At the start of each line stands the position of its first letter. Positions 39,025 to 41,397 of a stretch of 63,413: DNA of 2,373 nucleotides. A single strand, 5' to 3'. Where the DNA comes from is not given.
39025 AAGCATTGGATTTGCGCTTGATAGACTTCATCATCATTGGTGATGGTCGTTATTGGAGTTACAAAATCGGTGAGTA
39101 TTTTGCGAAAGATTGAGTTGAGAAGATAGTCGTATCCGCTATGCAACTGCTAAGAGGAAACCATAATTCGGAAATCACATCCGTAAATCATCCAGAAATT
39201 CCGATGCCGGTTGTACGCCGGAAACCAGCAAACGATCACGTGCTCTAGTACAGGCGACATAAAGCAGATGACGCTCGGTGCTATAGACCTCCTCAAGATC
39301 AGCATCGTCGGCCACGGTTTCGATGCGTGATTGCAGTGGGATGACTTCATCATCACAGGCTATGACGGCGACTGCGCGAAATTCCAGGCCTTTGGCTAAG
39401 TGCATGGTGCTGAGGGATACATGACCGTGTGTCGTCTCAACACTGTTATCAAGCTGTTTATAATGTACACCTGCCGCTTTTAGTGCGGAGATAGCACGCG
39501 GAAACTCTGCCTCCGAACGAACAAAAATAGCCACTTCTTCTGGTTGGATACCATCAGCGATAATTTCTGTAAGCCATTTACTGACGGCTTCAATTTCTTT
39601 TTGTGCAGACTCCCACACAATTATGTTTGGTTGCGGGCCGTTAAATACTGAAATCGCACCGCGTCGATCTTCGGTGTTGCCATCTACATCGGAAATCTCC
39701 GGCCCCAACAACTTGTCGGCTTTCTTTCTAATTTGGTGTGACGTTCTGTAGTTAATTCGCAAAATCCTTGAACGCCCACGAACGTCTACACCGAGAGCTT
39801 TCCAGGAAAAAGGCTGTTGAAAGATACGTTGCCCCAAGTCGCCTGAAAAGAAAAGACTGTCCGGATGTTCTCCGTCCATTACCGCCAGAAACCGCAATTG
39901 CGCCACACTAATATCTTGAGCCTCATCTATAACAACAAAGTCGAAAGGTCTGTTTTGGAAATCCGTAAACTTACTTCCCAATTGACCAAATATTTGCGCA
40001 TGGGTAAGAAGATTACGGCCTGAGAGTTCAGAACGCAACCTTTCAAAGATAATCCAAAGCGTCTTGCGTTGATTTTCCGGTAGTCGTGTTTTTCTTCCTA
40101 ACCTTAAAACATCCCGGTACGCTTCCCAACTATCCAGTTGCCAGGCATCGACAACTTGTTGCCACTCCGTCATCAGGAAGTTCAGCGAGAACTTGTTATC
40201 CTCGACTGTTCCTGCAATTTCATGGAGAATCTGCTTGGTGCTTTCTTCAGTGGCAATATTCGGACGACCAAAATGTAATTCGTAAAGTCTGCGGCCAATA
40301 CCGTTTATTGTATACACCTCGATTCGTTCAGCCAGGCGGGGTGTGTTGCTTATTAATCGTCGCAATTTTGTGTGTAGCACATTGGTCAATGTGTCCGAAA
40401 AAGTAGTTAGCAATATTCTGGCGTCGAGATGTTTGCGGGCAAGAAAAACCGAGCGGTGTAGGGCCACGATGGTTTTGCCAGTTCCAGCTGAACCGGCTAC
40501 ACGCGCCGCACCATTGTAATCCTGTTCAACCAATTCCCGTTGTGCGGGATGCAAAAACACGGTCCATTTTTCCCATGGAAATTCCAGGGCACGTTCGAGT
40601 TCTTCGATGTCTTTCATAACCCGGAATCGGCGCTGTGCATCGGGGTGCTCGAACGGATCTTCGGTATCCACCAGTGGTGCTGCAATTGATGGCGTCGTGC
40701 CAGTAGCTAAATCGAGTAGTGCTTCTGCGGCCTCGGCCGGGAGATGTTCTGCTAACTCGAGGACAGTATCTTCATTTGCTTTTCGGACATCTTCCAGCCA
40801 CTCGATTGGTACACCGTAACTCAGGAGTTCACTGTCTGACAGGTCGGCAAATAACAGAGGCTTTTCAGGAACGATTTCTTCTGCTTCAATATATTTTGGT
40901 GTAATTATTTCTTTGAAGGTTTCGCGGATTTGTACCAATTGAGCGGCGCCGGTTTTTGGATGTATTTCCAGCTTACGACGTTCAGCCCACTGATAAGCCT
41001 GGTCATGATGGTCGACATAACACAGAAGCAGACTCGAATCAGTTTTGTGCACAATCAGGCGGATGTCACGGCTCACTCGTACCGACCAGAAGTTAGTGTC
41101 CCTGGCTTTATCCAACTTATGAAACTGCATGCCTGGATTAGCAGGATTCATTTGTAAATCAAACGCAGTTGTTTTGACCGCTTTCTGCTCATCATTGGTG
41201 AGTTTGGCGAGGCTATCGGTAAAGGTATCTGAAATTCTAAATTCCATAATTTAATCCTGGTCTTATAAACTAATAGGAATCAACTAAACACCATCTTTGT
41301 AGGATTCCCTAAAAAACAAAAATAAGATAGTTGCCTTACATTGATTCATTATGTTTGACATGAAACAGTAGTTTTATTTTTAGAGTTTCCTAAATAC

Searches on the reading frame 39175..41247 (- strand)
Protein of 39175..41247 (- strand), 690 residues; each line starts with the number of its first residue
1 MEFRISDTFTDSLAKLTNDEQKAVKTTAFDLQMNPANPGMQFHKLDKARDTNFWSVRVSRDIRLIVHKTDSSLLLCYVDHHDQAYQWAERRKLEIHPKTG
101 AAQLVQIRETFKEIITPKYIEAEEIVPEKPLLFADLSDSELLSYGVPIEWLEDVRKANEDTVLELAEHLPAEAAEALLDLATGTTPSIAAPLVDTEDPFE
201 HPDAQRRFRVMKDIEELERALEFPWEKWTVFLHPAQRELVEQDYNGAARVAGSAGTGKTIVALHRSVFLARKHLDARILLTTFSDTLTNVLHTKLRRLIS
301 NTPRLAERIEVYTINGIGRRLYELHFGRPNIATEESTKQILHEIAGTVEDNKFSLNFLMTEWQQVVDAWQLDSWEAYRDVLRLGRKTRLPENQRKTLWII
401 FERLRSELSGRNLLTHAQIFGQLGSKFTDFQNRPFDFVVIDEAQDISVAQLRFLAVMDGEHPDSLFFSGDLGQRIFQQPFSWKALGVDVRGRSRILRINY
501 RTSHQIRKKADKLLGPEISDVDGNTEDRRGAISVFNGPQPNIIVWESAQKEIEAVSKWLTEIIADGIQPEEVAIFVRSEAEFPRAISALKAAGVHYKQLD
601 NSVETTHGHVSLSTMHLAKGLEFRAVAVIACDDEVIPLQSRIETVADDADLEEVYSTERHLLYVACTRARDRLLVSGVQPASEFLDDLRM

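Call 88: search_protein_families(library=pfam, proteins=[window:39175-41247:-], max_evalue=0.00001)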
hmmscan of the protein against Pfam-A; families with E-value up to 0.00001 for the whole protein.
window:39175-41247:- (690 aa): 4 families
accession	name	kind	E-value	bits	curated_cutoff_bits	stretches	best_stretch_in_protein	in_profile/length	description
PF13361.12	UvrD_C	-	3.2e-19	70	25.6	1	604-676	282-346/350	UvrD-like helicase C-terminal domain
PF00580.27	UvrD-helicase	-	1.4e-17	64.8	23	1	233-477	2-254/271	UvrD/REP helicase N-terminal domain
PF13538.12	UvrD_C_2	-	4.9e-08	33.1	27.4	0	647-675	21-51/52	UvrD-like helicase C-terminal domain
PF13245.12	AAA_19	-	5.3e-07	30.3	25.1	1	244-475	10-130/134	AAA domain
